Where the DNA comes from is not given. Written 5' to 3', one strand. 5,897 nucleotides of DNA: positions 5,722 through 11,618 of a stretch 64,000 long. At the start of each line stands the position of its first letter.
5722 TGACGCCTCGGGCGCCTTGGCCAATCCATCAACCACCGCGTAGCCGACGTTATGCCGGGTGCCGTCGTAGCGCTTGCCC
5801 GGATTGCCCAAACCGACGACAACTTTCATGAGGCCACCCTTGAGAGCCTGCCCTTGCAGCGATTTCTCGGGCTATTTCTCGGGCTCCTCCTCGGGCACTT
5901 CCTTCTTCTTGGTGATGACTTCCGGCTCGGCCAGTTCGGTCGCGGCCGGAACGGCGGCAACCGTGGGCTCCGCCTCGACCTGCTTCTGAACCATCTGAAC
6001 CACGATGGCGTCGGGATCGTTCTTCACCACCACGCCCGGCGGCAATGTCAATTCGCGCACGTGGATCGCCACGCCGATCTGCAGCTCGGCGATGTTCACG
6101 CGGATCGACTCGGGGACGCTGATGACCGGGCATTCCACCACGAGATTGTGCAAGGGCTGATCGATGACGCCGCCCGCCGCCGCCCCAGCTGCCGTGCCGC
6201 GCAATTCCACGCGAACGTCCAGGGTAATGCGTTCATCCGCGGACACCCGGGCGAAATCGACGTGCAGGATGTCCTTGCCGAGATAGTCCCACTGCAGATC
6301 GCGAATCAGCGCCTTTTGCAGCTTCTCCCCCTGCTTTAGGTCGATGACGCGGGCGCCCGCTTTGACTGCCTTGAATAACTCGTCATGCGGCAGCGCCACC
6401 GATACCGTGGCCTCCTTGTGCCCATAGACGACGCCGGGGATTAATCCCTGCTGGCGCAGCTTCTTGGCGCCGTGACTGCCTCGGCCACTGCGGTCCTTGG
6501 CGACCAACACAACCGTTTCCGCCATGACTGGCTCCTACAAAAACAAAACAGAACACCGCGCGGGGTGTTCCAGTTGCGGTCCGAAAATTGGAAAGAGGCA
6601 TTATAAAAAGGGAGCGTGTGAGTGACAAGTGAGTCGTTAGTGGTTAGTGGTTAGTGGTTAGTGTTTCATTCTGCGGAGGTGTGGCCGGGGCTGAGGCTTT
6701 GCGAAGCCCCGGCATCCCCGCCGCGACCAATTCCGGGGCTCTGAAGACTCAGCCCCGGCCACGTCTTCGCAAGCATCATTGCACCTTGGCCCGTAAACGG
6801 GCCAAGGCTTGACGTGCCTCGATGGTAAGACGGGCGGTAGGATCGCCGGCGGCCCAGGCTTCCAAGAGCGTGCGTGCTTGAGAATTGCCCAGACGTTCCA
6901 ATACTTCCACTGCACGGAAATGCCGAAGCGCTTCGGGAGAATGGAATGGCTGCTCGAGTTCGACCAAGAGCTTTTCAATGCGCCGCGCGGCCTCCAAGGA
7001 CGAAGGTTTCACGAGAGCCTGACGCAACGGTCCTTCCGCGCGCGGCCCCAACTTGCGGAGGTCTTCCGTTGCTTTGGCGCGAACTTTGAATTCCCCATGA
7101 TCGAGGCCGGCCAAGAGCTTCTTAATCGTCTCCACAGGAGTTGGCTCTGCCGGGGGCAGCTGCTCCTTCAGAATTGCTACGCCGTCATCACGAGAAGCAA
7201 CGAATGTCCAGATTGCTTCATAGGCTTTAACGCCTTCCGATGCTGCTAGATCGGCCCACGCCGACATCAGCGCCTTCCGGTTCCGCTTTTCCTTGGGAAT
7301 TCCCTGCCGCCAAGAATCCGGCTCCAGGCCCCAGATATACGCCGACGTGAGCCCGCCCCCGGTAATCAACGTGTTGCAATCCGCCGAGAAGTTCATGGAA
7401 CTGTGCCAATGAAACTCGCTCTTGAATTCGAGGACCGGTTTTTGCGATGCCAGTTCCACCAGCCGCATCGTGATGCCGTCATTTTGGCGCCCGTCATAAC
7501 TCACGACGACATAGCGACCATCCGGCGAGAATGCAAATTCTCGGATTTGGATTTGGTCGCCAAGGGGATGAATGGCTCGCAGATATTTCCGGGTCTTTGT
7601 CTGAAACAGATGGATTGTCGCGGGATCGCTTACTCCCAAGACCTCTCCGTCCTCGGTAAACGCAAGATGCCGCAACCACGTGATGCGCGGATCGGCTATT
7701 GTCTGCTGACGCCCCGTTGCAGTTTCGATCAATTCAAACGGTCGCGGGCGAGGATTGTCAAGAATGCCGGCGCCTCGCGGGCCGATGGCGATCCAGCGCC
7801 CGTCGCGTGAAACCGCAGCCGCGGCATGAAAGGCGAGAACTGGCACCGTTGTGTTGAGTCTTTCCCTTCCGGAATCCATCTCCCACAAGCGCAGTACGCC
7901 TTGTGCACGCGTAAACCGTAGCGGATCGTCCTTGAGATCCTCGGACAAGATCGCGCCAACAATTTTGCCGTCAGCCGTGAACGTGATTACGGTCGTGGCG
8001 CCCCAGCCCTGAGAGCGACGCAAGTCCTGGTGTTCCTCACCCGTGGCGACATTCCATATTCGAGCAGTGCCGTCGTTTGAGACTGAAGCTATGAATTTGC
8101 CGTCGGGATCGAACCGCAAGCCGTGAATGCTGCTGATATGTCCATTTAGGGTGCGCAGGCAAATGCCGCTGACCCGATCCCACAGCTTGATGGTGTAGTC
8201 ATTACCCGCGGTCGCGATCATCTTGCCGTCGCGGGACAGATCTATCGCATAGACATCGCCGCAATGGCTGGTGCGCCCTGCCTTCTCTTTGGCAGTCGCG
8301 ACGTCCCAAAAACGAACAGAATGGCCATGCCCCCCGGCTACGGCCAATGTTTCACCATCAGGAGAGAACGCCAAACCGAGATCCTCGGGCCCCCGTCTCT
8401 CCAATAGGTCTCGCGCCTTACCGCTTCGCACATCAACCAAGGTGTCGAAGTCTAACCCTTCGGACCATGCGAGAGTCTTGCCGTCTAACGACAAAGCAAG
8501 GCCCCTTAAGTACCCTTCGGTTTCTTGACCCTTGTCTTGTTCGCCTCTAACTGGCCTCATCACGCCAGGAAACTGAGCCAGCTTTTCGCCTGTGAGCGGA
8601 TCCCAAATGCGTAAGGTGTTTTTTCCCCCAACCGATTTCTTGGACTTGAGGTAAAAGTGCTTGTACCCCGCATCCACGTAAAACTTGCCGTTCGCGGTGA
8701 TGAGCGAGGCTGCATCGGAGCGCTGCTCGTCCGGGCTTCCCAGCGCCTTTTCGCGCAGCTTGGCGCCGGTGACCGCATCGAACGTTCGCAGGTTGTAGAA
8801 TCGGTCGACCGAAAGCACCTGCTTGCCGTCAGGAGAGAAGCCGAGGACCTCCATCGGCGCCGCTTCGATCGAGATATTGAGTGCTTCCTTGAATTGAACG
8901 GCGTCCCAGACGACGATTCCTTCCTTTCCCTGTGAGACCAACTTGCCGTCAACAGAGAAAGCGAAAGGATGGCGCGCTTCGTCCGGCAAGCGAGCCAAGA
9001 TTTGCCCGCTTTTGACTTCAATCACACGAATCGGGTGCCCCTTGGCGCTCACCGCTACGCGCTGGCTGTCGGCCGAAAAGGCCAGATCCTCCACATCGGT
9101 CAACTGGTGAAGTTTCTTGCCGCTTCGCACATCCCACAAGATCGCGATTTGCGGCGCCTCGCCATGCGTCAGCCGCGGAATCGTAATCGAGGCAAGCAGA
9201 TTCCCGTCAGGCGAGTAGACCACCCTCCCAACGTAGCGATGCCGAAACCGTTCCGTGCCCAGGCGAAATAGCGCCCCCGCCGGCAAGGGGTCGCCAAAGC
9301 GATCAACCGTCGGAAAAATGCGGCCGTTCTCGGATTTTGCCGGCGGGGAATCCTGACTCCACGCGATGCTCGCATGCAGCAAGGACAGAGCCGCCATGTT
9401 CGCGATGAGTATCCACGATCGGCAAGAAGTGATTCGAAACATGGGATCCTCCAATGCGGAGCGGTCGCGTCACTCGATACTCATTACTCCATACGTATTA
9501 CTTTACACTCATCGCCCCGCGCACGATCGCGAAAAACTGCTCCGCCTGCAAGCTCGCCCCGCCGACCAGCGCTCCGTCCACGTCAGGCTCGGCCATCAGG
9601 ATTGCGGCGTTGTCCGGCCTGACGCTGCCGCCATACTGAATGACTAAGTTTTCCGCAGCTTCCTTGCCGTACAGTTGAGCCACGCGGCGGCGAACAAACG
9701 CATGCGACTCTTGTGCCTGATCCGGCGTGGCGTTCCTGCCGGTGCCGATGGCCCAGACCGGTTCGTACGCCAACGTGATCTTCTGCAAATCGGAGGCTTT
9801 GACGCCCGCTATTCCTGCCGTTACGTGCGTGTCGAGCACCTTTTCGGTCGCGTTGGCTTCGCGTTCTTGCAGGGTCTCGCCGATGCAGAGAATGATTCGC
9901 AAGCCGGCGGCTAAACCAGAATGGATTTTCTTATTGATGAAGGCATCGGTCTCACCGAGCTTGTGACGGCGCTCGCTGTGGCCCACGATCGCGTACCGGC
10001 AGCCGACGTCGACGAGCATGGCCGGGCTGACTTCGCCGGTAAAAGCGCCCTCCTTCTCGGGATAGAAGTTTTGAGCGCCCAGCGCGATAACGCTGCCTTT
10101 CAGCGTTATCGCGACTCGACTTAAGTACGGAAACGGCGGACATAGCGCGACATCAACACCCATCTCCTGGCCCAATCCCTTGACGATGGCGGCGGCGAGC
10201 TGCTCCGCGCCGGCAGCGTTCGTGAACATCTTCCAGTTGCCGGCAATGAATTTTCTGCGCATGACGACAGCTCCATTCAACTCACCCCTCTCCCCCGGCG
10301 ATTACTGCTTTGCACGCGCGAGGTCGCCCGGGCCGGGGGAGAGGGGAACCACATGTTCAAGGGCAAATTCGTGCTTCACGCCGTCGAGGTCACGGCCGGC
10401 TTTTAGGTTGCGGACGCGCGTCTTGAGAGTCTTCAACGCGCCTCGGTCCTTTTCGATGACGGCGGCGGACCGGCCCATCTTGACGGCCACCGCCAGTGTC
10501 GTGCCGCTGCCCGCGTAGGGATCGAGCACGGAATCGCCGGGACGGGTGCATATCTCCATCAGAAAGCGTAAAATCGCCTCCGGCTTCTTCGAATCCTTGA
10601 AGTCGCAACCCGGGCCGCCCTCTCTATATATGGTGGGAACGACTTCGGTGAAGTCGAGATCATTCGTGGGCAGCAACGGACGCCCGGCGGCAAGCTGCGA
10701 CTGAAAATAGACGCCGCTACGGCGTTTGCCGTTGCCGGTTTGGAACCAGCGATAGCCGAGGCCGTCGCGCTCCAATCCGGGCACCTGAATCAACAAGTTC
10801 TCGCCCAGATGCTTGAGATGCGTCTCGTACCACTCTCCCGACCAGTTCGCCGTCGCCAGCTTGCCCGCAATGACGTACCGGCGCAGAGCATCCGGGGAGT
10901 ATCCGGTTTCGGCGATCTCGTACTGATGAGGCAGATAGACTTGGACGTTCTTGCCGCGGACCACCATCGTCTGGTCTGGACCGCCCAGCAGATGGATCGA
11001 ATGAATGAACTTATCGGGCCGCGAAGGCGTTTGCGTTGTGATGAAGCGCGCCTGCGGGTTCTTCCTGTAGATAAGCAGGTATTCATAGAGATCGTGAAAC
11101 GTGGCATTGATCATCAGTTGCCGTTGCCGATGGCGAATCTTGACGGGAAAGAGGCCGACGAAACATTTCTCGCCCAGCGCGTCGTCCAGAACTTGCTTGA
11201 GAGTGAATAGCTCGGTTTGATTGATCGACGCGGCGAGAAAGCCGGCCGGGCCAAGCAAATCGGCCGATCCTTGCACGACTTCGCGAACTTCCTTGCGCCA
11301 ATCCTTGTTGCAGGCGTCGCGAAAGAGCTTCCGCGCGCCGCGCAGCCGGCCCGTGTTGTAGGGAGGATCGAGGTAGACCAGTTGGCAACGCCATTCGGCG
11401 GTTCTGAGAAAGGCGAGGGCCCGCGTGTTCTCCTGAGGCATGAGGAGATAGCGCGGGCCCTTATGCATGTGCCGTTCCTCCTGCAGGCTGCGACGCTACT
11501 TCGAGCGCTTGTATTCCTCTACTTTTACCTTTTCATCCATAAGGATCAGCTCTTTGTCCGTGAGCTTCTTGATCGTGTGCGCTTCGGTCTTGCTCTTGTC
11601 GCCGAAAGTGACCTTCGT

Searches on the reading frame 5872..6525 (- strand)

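Call 29: search_protein_families(library=pfam, proteins=[window:5872-6525:-], max_evalue=0.01)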
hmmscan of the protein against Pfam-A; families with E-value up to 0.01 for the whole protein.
window:5872-6525:- (217 aa): 2 families
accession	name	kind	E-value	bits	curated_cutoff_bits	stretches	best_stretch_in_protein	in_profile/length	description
PF01386.24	Ribosomal_L25p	-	1.8e-21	76.8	23.6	1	7-91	1-82/82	Ribosomal L25p family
PF14693.11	Ribosomal_TL5_C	-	4e-21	75.6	27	1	100-180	2-82/84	Ribosomal protein TL5, C-terminal domain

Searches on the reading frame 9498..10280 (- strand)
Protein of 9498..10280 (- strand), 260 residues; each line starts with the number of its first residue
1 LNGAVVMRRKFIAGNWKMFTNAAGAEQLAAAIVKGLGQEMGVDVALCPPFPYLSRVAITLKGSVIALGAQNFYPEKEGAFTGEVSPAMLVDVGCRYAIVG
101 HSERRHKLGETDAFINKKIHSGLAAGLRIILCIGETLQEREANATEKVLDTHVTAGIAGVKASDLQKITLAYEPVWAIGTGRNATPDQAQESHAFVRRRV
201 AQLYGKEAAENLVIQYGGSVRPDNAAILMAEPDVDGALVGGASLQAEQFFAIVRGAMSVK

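Call 29: search_protein_families(library=pfam, proteins=[window:9498-10280:-], max_evalue=0.01)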
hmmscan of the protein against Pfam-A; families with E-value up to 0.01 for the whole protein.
window:9498-10280:- (260 aa): 1 family
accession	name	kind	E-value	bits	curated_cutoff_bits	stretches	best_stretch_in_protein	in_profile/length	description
PF00121.24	TIM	-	2.3e-92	309.4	20.1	1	10-254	1-243/245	Triosephosphate isomerase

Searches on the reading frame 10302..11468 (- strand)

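Call 29: search_protein_families(library=pfam, proteins=[window:10302-11468:-], max_evalue=0.01)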
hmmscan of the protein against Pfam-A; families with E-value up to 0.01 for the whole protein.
window:10302-11468:- (388 aa): 2 families
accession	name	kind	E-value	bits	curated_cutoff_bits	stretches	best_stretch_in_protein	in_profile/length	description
PF01555.25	N6_N4_Mtase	-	9e-22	78.5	26.7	1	29-347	2-218/221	DNA methylase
PF03602.21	Cons_hypoth95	-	7.6e-08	32.7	24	1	311-366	42-98/182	Conserved hypothetical protein 95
